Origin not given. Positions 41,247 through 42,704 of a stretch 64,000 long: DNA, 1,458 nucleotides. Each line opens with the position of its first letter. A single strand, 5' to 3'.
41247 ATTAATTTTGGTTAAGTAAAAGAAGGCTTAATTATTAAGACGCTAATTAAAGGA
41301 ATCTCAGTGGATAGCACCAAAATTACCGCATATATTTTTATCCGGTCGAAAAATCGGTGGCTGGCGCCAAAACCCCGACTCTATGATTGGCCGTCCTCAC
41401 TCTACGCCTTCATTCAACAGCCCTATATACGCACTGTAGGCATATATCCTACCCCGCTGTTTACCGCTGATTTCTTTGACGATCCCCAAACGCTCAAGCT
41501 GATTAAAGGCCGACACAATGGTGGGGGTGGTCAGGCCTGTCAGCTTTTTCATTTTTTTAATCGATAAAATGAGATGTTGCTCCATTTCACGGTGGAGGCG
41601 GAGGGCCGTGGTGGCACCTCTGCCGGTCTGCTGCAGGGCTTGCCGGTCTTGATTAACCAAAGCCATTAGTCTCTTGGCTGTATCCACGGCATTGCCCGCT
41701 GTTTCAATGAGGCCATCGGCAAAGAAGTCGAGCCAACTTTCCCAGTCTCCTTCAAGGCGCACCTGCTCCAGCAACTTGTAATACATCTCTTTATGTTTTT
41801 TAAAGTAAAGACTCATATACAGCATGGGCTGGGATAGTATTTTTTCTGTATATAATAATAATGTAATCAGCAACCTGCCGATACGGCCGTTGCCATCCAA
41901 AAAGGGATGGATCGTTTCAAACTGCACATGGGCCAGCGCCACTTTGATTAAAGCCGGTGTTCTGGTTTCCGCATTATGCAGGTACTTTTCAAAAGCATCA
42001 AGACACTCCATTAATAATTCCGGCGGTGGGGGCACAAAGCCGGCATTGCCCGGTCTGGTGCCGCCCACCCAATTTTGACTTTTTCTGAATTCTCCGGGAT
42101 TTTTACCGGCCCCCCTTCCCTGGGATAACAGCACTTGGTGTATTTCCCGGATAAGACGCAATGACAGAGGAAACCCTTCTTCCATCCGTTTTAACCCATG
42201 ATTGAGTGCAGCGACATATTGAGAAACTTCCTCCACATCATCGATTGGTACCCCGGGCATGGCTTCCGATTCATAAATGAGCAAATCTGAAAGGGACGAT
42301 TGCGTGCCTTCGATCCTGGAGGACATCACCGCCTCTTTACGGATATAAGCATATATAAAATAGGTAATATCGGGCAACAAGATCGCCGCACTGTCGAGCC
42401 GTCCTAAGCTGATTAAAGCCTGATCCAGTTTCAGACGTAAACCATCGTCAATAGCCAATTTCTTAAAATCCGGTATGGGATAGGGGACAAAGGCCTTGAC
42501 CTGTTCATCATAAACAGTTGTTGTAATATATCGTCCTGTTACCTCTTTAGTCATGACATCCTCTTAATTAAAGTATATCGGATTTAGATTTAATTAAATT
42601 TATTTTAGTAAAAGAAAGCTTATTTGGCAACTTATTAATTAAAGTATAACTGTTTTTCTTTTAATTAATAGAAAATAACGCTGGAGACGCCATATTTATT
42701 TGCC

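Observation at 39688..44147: Three tandem, same-strand class-II Fic paralogs, each with intact FIC and inhibitory motifs, in AT-rich DNA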

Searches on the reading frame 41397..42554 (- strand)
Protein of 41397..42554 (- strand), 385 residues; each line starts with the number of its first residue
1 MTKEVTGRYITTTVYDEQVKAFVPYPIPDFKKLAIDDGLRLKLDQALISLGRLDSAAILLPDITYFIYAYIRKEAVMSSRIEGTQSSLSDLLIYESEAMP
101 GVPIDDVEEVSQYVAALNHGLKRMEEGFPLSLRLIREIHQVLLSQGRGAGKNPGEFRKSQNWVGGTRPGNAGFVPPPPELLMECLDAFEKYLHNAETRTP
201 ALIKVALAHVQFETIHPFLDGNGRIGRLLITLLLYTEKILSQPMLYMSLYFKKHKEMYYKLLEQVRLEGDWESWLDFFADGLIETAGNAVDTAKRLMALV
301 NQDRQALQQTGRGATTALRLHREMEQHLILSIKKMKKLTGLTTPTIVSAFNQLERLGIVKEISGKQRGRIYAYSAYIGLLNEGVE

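Call 3: search_protein_families(library=pfam, proteins=[window:41397-42554:-], max_evalue=0.01)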
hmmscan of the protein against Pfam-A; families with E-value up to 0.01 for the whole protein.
window:41397-42554:- (385 aa): 2 families
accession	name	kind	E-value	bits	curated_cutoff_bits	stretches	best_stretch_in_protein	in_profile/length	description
PF13784.11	Fic_N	-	5e-23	81.4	26.7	1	42-121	3-81/82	Fic/DOC family N-terminal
PF02661.23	Fic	-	1.7e-21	77.3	24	1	129-234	1-93/93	Fic/DOC family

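Call 15: search_protein_families(library=ncbifam, proteins=[window:41397-42554:-], max_evalue=0.001)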
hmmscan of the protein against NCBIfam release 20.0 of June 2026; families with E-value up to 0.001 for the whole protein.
window:41397-42554:- (385 aa): 3 families
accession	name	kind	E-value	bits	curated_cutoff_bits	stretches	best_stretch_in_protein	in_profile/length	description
NF046030.1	ProtAdlyltaseSoFic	equivalog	2e-39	135.6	550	1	46-380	31-355/361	protein adenylyltransferase Fic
TIGR02613.1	mob_myst_B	hypoth_equivalog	2.6e-05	24.2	124.4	1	126-248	45-153/186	mobile mystery protein B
NF041381.1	XopAC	subfamily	5.9e-05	21.9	450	1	122-228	296-405/451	XopAC/AvrAC family type III secretion system effector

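Call 16: search_protein_families(library=padloc, proteins=[window:41397-42554:-], max_evalue=0.01)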
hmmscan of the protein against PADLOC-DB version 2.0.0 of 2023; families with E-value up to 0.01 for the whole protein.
window:41397-42554:- (385 aa): 7 families
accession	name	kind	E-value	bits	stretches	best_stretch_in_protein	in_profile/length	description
PDLC03963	SoFic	-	1.7e-116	387.6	1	18-381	5-359/361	-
PDLC04840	PDC-S04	-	2.3e-22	77.8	1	75-264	16-198/227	-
PDLC04836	PDC-S04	-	1.2e-21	75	1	67-268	21-215/244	-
PDLC04966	PDC-S24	-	1.2e-19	68.6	1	121-265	223-368/497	-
PDLC04837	PDC-S04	-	4.5e-18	63.4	1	67-276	21-218/234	-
PDLC04839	PDC-S04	-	2.3e-12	45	1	121-264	50-185/205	-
PDLC04838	PDC-S04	-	0.00013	19.8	1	173-235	103-163/209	-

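Call 18: search_solved_structures(query=window:41397-42554:-, max_evalue=0.001)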
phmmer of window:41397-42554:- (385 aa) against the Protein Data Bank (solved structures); distinct sequences matched with E-value up to 0.001: 27.
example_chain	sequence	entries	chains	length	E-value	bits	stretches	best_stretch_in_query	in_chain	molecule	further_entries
7cb8_A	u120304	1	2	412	5.7e-34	121.2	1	34-377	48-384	Fic-domain containing protein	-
9tcl_B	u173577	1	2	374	3.3e-32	115.3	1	39-300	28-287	Protein adenylyltransferase SoFic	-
9tch_A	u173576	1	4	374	6.6e-32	114.4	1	45-300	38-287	Protein adenylyltransferase SoFic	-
9vjc_A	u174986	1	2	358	3.4e-31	112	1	26-309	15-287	Protein adenylyltransferase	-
9tc4_A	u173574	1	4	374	7.5e-31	110.9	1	46-300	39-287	Protein adenylyltransferase SoFic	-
3eqx_A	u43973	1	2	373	1e-30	110.4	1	45-300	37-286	FIC DOMAIN CONTAINING TRANSCRIPTIONAL REGULATOR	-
3zcn_A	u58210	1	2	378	1.1e-30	110.4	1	45-300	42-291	ADENOSINE MONOPHOSPHATE-PROTEIN TRANSFERASE SOFIC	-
9tb0_A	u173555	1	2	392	1.8e-30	109.6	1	45-300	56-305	Protein adenylyltransferase SoFic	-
3zec_A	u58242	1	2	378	9.3e-30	107.3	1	45-300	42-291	ADENOSINE MONOPHOSPHATE-PROTEIN TRANSFERASE SOFIC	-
7xux_A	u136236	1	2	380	1.1e-13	54.4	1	73-360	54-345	Fido domain-containing protein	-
6i7i_A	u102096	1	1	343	4.5e-11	45.8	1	79-280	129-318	Adenosine monophosphate-protein transferase FICD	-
6i7h_A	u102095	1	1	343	8.5e-11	44.9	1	79-280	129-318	Adenosine monophosphate-protein transferase FICD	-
6i7g_A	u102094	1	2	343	8.5e-11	44.9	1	79-280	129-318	Adenosine monophosphate-protein transferase FICD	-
4u04_A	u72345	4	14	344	8.6e-11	44.9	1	79-280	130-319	Adenosine monophosphate-protein transferase FICD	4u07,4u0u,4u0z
4rgl_A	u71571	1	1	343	1.5e-10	44.1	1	153-294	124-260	Filamentation induced by cAMP protein Fic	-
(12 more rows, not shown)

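Call 30: find_homologous_proteins(query=window:41397-42554:-, max_evalue=1e-10)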
Query window:41397-42554:- (385 aa): 8000 proteins with E <= 1e-10 among 8000 candidates; the best 120 are listed.
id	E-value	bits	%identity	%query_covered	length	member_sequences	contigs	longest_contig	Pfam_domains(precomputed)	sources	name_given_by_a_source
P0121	5.4e-253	857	100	100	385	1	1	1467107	PF13784.12,PF02661.24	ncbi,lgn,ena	-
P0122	9.2e-209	711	80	100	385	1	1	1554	PF13784.12,PF02661.24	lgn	-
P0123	5.8e-156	537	60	100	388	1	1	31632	PF13784.12,PF02661.24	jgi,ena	-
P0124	4.7e-155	534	60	100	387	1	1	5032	PF13412.13,PF13784.12,PF02661.24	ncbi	-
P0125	2.1e-154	532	61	100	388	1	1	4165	PF17782.8,PF13784.12,PF02661.24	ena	-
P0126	1.2e-153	530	60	99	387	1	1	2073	PF13784.12,PF02661.24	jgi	-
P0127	1.4e-153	530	60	100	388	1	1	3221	PF13784.12,PF02661.24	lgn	-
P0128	1.4e-153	530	60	100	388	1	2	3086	PF13784.12,PF02661.24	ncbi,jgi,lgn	jgi:Fic family protein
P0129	1.9e-153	529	60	100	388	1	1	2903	PF13784.12,PF02661.24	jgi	jgi:Fic family protein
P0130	2.7e-153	529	60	100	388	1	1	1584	PF17782.8,PF13784.12,PF02661.24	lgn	-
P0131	5.8e-153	528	61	98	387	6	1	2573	PF13412.13,PF13784.12,PF02661.24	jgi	-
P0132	7.9e-153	527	60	100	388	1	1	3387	PF13784.12,PF02661.24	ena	-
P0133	7.9e-153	527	58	100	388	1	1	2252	PF13784.12,PF02661.24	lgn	-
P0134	9.7e-153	527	60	100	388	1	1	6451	PF13784.12,PF02661.24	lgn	-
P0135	2.0e-152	526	60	100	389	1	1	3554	PF13784.12,PF02661.24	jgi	-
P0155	4.9e-150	518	60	100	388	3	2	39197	PF13784.12,PF02661.24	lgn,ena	-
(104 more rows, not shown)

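Call 38: find_encoding_contigs(protein=P0123, flank=5000, max_places=2)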
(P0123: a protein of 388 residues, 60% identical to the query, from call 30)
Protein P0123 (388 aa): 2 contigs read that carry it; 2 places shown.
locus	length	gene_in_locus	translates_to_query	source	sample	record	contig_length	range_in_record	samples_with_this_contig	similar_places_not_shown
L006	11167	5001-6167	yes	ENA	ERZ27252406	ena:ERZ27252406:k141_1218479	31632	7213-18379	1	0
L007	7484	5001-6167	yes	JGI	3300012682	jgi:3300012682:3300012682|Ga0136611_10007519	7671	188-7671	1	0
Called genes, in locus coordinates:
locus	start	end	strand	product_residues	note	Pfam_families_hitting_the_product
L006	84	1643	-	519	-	PF02838:Glyco_hydro_20b, PF00728:Glyco_hydro_20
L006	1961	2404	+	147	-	PF07883:Cupin_2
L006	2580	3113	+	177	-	PF04978:MST (weak), PF07609:DUF1572, PF12867:DinB_2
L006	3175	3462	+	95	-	PF01402:RHH_1 (weak)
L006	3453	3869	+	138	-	PF01850:PIN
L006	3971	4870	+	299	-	PF01073:3Beta_HSD, PF01370:Epimerase, PF05368:NmrA, PF13460:NAD_binding_10, PF16363:GDP_Man_Dehyd (faint)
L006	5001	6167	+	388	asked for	PF13784:Fic_N, PF02661:Fic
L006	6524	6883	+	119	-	PF10861:DUF2784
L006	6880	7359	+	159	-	-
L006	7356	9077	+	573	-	PF03571:Peptidase_M49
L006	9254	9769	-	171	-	-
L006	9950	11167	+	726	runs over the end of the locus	-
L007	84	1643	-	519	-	PF02838:Glyco_hydro_20b, PF00728:Glyco_hydro_20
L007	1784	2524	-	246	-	-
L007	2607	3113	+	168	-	PF04978:MST (weak), PF07609:DUF1572, PF12867:DinB_2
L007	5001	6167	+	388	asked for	PF13784:Fic_N, PF02661:Fic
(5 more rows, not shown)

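Call 39: find_encoding_contigs(protein=P0122, flank=2000, max_places=2)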
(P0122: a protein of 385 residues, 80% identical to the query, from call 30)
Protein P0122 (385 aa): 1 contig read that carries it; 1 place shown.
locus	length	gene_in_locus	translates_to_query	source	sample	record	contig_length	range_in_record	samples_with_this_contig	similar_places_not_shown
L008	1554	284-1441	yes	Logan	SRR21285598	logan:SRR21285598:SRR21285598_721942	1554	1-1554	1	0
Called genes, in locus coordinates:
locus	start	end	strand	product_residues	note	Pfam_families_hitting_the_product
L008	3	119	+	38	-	?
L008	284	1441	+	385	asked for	PF13784:Fic_N, PF02661:Fic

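Call 40: find_encoding_contigs(protein=P0155, flank=5000, max_places=2)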
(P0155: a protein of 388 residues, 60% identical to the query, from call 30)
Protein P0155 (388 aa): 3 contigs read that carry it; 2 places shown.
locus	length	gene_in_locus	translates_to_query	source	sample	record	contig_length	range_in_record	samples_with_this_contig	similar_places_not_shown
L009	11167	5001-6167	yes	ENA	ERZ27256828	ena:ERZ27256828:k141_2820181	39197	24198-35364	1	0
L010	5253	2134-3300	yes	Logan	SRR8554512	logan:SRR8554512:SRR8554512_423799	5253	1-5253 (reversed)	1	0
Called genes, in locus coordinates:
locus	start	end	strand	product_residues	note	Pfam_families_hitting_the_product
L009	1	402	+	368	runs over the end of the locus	PF13676:TIR_2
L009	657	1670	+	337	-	PF02653:BPD_transp_2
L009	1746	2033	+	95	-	PF02604:PhdYeFM_antitox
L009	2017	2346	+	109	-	PF05016:ParE_toxin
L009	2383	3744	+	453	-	PF26308:YopA_M, PF27216:YopA_C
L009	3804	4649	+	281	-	PF00905:Transpeptidase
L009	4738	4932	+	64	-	PF10049:DUF2283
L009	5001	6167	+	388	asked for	PF13784:Fic_N, PF02661:Fic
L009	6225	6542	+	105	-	PF22600:MTPAP-like_central (weak), PF01909:NTP_transf_2, PF18765:Polbeta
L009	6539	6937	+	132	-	PF05168:HEPN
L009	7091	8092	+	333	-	PF02653:BPD_transp_2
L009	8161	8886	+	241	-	PF00005:ABC_tran, PF12399:BCA_ABC_TP_C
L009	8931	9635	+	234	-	PF00005:ABC_tran, PF13304:AAA_21 (faint)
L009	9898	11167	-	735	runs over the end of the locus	PF01590:GAF, PF13185:GAF_2, PF00989:PAS (weak), PF08447:PAS_3, PF08448:PAS_4, PF00512:HisKA, PF02518:HATPase_c, PF00072:Response_reg, +1 more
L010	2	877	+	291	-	?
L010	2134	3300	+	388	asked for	PF13784:Fic_N, PF02661:Fic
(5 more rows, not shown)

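Call 48: find_related_loci(query=A2, collection=metagenome_contigs, flank=6000)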
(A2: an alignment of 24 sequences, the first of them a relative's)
Query A2 (385 aa) in metagenome_contigs; peptide patterns used: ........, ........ (x = any residue, [..] = any of these).
600 stretches matched a pattern (row limit reached: there are more); 581 encode a relative of the query (tblastn E <= 1e-3); the best 80 are kept; 80 distinct loci.
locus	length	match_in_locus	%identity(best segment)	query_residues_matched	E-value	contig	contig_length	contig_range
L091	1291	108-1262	55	1-385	5e-164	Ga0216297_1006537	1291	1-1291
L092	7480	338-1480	55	5-385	1e-144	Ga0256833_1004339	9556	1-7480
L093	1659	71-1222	55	1-384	7e-157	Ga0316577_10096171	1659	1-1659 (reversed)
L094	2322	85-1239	58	1-385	8e-154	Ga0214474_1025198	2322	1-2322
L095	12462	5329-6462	54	7-385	8e-144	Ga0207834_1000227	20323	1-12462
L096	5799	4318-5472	55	1-385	1e-144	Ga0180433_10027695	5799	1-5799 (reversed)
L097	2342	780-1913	57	7-385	4e-152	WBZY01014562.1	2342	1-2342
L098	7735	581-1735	57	1-385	1e-142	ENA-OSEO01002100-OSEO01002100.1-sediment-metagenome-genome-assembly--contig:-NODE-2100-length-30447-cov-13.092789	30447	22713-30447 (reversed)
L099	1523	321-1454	56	7-385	6e-155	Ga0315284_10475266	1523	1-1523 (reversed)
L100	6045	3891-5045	55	1-385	4e-142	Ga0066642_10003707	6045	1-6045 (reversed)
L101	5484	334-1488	56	1-385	4e-142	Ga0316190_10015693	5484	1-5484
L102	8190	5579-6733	56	1-385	7e-141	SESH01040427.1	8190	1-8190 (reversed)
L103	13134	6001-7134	54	7-385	3e-140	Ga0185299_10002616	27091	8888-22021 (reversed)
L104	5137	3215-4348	55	7-385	2e-141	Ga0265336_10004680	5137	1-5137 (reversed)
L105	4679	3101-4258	55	1-385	9e-142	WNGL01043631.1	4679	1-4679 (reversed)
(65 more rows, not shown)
